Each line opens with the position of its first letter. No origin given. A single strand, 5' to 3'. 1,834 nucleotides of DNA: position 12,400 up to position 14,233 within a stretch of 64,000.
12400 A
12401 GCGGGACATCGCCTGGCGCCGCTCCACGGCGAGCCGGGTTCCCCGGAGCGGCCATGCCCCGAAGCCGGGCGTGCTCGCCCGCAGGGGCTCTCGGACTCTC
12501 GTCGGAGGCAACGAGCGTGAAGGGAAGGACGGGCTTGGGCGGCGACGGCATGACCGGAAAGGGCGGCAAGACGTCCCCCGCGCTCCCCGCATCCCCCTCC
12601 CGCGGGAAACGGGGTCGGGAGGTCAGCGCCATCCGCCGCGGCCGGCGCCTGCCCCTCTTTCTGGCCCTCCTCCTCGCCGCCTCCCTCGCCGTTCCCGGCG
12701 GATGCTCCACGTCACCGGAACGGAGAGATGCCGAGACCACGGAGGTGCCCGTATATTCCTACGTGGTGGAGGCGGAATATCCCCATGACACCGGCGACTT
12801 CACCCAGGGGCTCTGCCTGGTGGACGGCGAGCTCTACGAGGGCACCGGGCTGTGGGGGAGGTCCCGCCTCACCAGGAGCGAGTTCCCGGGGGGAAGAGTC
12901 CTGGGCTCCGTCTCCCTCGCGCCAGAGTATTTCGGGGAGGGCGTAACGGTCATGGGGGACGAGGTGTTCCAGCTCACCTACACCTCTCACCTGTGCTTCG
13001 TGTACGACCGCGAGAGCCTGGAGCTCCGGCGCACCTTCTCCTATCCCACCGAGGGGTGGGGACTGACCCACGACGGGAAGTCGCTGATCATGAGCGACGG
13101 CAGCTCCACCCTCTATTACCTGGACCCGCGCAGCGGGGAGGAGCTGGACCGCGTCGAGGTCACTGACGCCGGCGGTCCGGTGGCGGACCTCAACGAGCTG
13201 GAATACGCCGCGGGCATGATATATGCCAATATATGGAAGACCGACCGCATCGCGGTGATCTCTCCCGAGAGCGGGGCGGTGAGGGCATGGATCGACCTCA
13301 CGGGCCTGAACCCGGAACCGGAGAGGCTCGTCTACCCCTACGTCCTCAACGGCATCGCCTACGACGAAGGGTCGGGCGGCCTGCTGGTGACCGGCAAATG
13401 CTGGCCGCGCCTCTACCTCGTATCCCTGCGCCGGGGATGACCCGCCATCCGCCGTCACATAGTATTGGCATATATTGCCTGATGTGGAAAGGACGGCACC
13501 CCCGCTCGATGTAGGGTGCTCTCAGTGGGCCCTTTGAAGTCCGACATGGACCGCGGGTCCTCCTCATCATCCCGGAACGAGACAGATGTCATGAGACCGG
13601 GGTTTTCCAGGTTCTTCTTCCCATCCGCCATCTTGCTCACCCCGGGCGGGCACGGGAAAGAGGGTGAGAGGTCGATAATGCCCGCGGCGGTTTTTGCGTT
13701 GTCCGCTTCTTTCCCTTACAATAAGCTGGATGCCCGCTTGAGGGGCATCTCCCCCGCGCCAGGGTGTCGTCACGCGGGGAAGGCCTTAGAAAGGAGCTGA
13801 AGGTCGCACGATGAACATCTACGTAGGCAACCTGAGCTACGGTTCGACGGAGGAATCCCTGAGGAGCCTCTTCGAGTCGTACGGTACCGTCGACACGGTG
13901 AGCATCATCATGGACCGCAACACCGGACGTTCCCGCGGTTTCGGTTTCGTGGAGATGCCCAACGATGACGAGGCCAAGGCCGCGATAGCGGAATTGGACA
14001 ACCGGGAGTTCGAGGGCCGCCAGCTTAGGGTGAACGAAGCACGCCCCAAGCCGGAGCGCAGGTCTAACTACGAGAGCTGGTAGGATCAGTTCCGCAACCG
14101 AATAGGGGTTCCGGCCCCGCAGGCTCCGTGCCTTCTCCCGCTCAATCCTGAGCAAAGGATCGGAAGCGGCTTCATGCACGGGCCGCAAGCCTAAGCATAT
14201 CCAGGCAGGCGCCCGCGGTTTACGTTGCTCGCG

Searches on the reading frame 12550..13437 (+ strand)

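Call 8: search_protein_families(library=pfam, proteins=[window:12550-13437:+], max_evalue=0.01)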
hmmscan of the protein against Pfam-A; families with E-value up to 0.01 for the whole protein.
window:12550-13437:+ (296 aa): 1 family
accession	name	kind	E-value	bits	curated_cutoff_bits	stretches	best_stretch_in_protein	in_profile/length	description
PF05096.18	Glu_cyclase_2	-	5.1e-87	291.9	22.3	1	53-293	11-249/249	Glutamine cyclotransferase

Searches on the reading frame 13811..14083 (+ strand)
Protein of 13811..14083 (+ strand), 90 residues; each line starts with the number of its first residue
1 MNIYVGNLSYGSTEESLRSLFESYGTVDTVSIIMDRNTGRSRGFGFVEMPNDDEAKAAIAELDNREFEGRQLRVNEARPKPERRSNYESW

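Call 8: search_protein_families(library=pfam, proteins=[window:13811-14080:+], max_evalue=0.01)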
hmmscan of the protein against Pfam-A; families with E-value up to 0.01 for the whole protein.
window:13811-14080:+ (90 aa): 1 family
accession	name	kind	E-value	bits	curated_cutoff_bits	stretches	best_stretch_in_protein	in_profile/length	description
PF00076.28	RRM_1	-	4e-24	84.7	20.7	1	3-73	1-70/70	RNA recognition motif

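Call 41: find_encoding_contigs(protein=window:13811-14083:+, flank=4000, max_places=10)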
Protein window:13811-14083:+ (90 aa): 10 contigs read that carry it; 10 places shown.
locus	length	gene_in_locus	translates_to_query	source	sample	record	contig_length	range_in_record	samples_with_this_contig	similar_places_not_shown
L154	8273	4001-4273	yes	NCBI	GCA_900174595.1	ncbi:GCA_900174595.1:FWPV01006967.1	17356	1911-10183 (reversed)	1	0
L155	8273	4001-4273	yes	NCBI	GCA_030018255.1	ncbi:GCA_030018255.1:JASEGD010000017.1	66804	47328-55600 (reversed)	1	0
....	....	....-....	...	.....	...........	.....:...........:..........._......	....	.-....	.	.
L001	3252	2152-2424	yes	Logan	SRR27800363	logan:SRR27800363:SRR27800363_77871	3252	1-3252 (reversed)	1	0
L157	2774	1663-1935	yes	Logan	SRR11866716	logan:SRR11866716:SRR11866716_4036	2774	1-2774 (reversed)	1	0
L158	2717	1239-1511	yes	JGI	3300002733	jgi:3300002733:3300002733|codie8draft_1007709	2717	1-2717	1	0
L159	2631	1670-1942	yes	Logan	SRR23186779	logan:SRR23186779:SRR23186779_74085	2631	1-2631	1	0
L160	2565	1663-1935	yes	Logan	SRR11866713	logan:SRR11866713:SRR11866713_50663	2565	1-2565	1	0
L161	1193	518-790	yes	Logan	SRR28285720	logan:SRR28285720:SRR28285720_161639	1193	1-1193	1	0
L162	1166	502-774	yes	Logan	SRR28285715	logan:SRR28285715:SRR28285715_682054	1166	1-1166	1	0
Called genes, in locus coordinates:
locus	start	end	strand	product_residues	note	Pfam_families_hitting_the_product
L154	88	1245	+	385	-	PF02515:CoA_transf_3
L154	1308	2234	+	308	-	PF00701:DHDPS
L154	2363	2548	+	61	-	-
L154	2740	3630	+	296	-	PF05096:Glu_cyclase_2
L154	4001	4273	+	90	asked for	PF00076:RRM_1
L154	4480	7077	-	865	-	-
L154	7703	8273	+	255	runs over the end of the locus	PF00731:AIRC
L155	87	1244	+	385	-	PF02515:CoA_transf_3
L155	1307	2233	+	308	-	PF00701:DHDPS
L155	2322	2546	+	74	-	-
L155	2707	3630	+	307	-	PF05096:Glu_cyclase_2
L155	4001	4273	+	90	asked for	PF00076:RRM_1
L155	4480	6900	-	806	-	PF07100:ASRT (faint), PF18986:DUF5719 (faint)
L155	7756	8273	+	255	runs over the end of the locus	PF00731:AIRC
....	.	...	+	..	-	?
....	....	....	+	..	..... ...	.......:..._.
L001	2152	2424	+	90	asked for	PF00076:RRM_1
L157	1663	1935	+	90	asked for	PF00076:RRM_1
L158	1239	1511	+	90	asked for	PF00076:RRM_1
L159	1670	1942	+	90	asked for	PF00076:RRM_1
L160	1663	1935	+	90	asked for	PF00076:RRM_1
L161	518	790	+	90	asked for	PF00076:RRM_1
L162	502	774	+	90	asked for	PF00076:RRM_1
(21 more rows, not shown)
